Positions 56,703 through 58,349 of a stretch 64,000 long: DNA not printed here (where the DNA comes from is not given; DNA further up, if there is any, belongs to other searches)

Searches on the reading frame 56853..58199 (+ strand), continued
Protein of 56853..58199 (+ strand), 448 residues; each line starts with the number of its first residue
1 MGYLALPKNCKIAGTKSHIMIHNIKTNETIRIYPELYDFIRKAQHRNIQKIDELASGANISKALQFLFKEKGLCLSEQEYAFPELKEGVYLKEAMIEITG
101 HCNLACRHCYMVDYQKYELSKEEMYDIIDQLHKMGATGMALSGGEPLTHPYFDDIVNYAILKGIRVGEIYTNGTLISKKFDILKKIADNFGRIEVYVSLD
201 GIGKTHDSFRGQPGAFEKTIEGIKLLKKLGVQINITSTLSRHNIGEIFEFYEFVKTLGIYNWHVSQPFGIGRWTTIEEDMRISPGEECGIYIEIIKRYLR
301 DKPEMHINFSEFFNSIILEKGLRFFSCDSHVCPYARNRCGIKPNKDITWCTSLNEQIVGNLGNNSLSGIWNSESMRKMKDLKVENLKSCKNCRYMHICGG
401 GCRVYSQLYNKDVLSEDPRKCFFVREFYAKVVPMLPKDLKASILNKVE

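Call 23: find_encoding_contigs(protein=P0007, flank=3000, max_places=2)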
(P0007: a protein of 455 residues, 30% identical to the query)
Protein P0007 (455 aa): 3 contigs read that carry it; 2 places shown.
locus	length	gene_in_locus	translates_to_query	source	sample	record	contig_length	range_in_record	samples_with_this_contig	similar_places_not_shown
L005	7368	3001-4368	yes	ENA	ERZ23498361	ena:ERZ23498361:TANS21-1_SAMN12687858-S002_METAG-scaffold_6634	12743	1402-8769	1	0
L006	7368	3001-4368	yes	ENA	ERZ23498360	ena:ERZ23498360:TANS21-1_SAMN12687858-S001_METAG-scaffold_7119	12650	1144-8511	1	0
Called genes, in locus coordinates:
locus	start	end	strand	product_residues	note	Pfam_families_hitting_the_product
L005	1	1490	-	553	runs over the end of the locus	PF01336:tRNA_anti-codon, PF13742:tRNA_anti_2 (faint), PF17244:CDC24_OB3 (faint), PF21669:SHLD2_OB1 (faint), PF16900:REPA_OB_2 (faint), PF01336:tRNA_anti-codon (weak)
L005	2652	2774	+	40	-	-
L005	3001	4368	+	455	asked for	PF04055:Radical_SAM, PF13353:Fer4_12, PF13186:SPASM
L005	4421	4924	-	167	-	PF14196:ATC_hydrolase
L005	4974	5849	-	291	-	PF19420:DDAH_eukar, PF02274:ADI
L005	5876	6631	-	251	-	PF14512:TM1586_NiRdase (faint), PF00881:Nitroreductase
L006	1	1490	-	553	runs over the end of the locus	PF01336:tRNA_anti-codon, PF13742:tRNA_anti_2 (faint), PF17244:CDC24_OB3 (faint), PF21669:SHLD2_OB1 (faint), PF16900:REPA_OB_2 (faint), PF01336:tRNA_anti-codon (weak)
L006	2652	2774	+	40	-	-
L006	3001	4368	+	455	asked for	PF04055:Radical_SAM, PF13353:Fer4_12, PF13186:SPASM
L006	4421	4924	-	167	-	PF14196:ATC_hydrolase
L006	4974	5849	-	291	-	PF19420:DDAH_eukar, PF02274:ADI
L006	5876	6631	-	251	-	PF14512:TM1586_NiRdase (faint), PF00881:Nitroreductase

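Call 24: find_encoding_contigs(protein=P0022, flank=3000, max_places=2)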
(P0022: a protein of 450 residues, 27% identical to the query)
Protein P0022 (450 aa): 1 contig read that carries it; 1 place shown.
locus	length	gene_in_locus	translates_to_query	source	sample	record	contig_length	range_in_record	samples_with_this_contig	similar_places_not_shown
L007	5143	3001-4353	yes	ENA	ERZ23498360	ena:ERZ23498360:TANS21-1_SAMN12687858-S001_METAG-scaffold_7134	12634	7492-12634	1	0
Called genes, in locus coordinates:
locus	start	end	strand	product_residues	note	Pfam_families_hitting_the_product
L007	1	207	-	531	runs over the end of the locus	PF00037:Fer4 (faint), PF12837:Fer4_6 (faint), PF12838:Fer4_7 (weak), PF13187:Fer4_9 (weak), PF14697:Fer4_21, PF02662:FlpD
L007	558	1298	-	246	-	PF00070:Pyr_redox (faint), PF00890:FAD_binding_2, PF01134:GIDA (weak), PF01266:DAO, PF03486:HI0933_like (weak), PF07992:Pyr_redox_2 (weak), PF12831:FAD_oxidored, PF13450:NAD_binding_8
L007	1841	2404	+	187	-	PF01184:Gpr1_Fun34_YaaH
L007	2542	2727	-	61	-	-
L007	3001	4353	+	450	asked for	PF04055:Radical_SAM, PF13353:Fer4_12, PF13186:SPASM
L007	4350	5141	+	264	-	?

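Call 25: find_encoding_contigs(protein=P0044, flank=3000, max_places=2)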
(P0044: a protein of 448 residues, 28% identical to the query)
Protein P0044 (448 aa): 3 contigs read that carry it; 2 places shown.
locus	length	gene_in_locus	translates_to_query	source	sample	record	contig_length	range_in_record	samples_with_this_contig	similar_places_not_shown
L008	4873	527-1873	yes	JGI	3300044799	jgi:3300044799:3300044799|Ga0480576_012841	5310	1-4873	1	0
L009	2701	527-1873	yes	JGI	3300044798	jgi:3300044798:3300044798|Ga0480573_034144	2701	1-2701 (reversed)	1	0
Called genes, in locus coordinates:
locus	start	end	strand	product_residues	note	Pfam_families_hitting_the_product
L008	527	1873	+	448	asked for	PF04055:Radical_SAM, PF13353:Fer4_12, PF13186:SPASM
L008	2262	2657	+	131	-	-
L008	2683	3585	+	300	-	-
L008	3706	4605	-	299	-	PF04055:Radical_SAM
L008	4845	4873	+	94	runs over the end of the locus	PF05402:PqqD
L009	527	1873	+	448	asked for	PF04055:Radical_SAM, PF13353:Fer4_12, PF13186:SPASM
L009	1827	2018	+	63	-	-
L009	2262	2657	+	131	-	-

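Call 41: search_solved_structures(query=window:56853-58199:+, max_evalue=0.001, show_alignments=2)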
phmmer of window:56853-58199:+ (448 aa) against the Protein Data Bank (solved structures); distinct sequences matched with E-value up to 0.001: 8.
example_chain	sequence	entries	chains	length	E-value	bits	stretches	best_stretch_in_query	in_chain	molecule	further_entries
6efn_A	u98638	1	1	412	1.9e-17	66.6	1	94-275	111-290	Sporulation killing factor maturation protein SkfB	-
7vob_C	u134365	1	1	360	1.9e-15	60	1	95-265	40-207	Cytosylglucuronate decarboxylase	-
7voc_C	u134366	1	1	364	1.9e-15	60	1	95-265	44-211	Cytosylglucuronate decarboxylase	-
4k37_A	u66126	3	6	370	2.1e-06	30.2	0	99-255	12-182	Anaerobic sulfatase-maturating enzyme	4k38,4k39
4k36_A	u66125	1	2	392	2.8e-06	29.8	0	99-255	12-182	Anaerobic sulfatase-maturating enzyme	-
6c8v_A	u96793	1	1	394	1.2e-05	27.6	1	95-266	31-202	Coenzyme PQQ synthesis protein E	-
8wm2_A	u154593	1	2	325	1.3e-05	27.5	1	96-197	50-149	Fe-S radical SAM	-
7tol_A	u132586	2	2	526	9.2e-05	24.8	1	94-212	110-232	glycerol dibiphytanyl glycerol tetraether - macrocyclic archaeol synthase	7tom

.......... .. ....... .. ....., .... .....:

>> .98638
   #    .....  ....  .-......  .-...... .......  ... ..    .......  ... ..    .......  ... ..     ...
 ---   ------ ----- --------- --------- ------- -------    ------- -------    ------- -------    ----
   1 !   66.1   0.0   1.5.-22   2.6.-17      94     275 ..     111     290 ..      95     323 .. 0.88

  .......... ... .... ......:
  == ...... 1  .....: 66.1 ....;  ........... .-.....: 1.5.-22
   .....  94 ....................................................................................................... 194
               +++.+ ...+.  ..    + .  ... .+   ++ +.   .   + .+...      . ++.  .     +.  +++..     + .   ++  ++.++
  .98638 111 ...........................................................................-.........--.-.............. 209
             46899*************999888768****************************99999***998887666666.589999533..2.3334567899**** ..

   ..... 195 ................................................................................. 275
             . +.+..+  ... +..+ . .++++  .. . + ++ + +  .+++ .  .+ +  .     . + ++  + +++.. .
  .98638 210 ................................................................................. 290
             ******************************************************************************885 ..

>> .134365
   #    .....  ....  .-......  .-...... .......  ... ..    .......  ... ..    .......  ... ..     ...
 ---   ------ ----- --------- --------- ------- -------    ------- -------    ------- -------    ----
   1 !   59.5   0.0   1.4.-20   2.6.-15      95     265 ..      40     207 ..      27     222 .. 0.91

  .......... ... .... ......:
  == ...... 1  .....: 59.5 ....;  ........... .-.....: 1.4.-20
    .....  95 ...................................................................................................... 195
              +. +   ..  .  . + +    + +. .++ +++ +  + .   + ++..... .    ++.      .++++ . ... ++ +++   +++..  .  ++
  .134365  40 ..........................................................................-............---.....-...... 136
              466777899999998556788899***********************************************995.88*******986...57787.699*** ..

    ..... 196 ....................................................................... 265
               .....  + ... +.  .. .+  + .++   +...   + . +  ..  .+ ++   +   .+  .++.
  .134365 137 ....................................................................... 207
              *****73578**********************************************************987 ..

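Call 55: predict_structure(alignment_id=A3)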
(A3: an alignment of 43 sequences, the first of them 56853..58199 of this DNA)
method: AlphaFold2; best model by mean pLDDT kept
length: 448 residues; sequences in the alignment: 43
mean_pLDDT: 88.3   pTM: 0.89
mean pLDDT of the five models: 88.3, 87.3, 86.1, 86.0, 84.6
residues with pLDDT >= 90: 262; 70-90: 145; 50-70: 41; < 50: 0
segments of 3 or more residues with pLDDT < 50: none
pLDDT, mean of each block of 10 residues (from residue 1): 76 88 87 87 72 66 78 69 81 97 92 94 98 94 97 97 95 98 95 94 96 98 97 95 94 95 86 79 91 90 84 60 63 91 97 92 97 94 91 87 91 92 91 86 79
secondary structure, 60 per line:
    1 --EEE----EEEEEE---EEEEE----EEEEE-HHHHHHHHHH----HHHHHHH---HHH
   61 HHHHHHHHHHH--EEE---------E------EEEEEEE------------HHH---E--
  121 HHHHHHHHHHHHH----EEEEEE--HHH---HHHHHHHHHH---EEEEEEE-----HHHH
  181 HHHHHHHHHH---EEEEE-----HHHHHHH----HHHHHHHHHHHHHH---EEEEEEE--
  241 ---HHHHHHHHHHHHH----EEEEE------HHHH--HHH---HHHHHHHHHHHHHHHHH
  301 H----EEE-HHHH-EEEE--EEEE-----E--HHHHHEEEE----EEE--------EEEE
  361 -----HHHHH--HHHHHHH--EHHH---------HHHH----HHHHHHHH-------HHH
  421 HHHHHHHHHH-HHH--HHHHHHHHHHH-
elements in order: E3-5 E10-15 E19-23 E28-32 H34-43 H48-54 H58-71 E74-76 E93-99 H121-133 E138-143 H152-161 E165-171 H177-190 E194-198 H204-210 H215-228 E232-238 H244-256 E261-265 H272-275 H284-301 E306-308 H310-313 E315-318 E321-324 H333-337 E338-341 E346-348 E357-360 H366-370 H373-379 H395-398 H403-410 H418-430 H437-447

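Call 61: fold_search(model_id=the predicted structure, library=pdb)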
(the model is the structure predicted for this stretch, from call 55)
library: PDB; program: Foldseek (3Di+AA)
matches with E <= 10: 1839; with E <= 0.001: 118
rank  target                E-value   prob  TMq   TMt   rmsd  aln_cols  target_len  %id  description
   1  5v1s_A                1.8e-18  1.00  0.64  0.67   5.8       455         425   16  Crystal structure of Streptococcus suis SuiB bound to S-adenosylmethionine (released 2017-08-30)
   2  5v1t_A                2.2e-18  1.00  0.67  0.68   5.9       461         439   17  Crystal structure of Streptococcus suis SuiB bound to precursor peptide SuiA (released 2017-08-30)
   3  5v1q_A                3.2e-18  1.00  0.65  0.67   6.1       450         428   17  Crystal structure of Streptococcus suis SuiB (released 2017-08-30)
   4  6efn                  1.0e-17  1.00  0.57  0.66   5.9       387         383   17  Structure of a RiPP maturase, SkfB (released 2018-10-24)
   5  5v1q_B                1.1e-17  1.00  0.66  0.67   6.0       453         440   16  Crystal structure of Streptococcus suis SuiB (released 2017-08-30)
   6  5v1s_B                1.1e-17  1.00  0.61  0.64   6.8       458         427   16  Crystal structure of Streptococcus suis SuiB bound to S-adenosylmethionine (released 2017-08-30)
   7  5why_B                4.3e-16  1.00  0.57  0.61  16.1       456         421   17  Structural Insights into Thioether Bond Formation in the Biosynthesis of Sactipeptides (released 2017-07-26)
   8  5why_A                3.9e-15  1.00  0.57  0.60  16.6       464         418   16  Structural Insights into Thioether Bond Formation in the Biosynthesis of Sactipeptides (released 2017-07-26)
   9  5wgg_A                5.5e-15  1.00  0.59  0.60  16.1       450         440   17  Structural Insights into Thioether Bond Formation in the Biosynthesis of Sactipeptides (released 2017-07-26)
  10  7vob                  2.8e-14  1.00  0.49  0.66   5.9       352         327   17  The crystal structure of a Radical SAM Enzyme BlsE involved in the Biosynthesis of Blasticidin S (released 2022-05-04)
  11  4k37_A                7.0e-14  1.00  0.63  0.76   4.6       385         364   17  Native anSMEcpe with bound AdoMet (released 2013-05-08)
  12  4k36_A                7.0e-14  1.00  0.61  0.71   5.2       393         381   17  His6 tagged anSMEcpe with bound AdoMet (released 2013-05-08)
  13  4k39_B                7.5e-14  1.00  0.61  0.74   4.6       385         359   17  Native anSMEcpe with bound AdoMet and Cp18Cys peptide (released 2013-05-08)
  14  6c8v                  7.5e-14  1.00  0.50  0.69   5.4       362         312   16  X-ray structure of PqqE from Methylobacterium extorquens (released 2018-02-14)
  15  4k39_A                1.4e-13  1.00  0.59  0.72   5.3       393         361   16  Native anSMEcpe with bound AdoMet and Cp18Cys peptide (released 2013-05-08)
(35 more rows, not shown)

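Call 62: find_encoding_contigs(protein=P0020, flank=3000, max_places=2)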
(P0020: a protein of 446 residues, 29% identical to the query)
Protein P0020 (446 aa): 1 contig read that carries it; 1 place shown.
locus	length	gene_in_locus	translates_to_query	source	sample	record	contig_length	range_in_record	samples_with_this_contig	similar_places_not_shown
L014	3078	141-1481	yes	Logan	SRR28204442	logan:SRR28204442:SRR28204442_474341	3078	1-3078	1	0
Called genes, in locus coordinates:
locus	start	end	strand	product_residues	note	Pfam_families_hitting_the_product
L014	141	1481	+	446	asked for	PF04055:Radical_SAM, PF13186:SPASM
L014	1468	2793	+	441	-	PF04055:Radical_SAM, PF13186:SPASM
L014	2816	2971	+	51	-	-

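Call 63: find_encoding_contigs(protein=P0004, flank=3000, max_places=2)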
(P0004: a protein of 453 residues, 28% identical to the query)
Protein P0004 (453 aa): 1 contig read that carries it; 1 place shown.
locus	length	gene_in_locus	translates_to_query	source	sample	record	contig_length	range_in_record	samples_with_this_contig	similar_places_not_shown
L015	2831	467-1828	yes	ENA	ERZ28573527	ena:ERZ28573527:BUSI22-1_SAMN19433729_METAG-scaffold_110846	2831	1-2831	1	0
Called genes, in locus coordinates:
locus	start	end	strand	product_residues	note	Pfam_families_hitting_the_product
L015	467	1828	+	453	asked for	PF04055:Radical_SAM, PF13186:SPASM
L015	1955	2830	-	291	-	?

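Call 78: find_related_loci(query=window:56853-58199:+, collection=viral_contigs, flank=4000)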
Query window:56853-58199:+ (448 aa) in viral_contigs; peptide patterns used: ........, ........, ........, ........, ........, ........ (x = any residue, [..] = any of these).
2 stretches matched a pattern, but none encodes a relative of the query by tblastn (E <= 1e-3).

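Call 85: search_protein_families(library=padloc, proteins=[window:56853-58199:+], max_evalue=0.01)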
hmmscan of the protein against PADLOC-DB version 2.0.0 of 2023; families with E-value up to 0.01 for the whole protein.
window:56853-58199:+ (448 aa): 2 families
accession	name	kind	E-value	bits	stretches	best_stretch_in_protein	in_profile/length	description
PDLC02904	pVip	-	3.4e-20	70.7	1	98-271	9-179/262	Viperins associated with kinases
PDLC02903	pVip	-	9.6e-18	62.6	1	97-266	5-170/257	Viperins not associated with kinases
